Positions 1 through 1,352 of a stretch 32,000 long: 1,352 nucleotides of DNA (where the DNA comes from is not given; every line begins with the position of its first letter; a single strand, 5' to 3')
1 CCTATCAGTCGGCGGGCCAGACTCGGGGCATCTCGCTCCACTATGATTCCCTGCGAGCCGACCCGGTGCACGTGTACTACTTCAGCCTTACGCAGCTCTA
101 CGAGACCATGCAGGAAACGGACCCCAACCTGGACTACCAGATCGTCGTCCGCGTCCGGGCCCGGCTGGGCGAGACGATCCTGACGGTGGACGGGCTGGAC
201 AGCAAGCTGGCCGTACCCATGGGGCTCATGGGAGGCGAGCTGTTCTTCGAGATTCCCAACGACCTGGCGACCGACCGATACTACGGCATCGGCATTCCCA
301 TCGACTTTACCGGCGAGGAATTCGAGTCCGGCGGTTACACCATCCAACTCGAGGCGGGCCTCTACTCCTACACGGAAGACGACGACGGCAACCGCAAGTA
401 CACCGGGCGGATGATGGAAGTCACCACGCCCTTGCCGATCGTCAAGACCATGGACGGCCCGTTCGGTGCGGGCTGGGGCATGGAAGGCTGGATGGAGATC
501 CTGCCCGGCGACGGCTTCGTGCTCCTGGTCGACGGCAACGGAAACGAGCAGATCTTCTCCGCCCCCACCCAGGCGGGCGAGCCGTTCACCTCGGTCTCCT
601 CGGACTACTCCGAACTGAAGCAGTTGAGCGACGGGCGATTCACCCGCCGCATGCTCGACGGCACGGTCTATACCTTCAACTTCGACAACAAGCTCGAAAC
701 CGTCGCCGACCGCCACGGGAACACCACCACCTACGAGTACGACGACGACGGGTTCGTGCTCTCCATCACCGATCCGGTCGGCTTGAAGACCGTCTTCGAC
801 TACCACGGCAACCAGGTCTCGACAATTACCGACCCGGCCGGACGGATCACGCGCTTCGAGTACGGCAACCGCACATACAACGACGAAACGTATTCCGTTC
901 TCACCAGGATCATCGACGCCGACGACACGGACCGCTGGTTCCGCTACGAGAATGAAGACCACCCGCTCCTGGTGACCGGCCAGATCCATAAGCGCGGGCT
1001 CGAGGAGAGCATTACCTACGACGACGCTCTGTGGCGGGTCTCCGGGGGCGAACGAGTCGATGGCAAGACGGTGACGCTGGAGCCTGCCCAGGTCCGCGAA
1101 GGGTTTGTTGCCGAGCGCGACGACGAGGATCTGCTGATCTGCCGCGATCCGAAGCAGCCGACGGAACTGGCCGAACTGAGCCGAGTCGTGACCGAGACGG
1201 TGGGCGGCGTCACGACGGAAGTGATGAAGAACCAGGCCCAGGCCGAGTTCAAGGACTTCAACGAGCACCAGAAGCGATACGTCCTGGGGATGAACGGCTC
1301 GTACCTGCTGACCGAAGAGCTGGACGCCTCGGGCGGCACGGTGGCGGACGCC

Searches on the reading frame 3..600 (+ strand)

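Call 41: search_protein_families(library=pfam, proteins=[window:3-600:+], max_evalue=5)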
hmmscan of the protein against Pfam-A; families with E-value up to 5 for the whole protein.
window:3-600:+ (199 aa): 0 families

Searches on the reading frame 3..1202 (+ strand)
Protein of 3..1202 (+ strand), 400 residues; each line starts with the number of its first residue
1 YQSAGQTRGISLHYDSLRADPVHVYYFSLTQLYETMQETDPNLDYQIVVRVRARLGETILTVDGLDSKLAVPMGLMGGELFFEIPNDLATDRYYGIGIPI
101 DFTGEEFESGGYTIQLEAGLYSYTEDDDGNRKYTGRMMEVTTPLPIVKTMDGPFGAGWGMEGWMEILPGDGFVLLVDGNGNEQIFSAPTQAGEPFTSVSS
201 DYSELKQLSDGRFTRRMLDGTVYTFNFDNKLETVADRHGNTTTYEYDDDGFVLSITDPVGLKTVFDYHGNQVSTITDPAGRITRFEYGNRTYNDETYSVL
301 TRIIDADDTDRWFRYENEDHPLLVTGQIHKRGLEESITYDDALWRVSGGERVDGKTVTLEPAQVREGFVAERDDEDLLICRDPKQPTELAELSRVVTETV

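Call 15: find_related_loci(query=window:3-1202:+, collection=metagenome_contigs, flank=10000)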
Query window:3-1202:+ (400 aa) in metagenome_contigs; peptide patterns used: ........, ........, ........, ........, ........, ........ (x = any residue, [..] = any of these).
100 stretches matched a pattern, but none encodes a relative of the query by tblastn (E <= 1e-3).
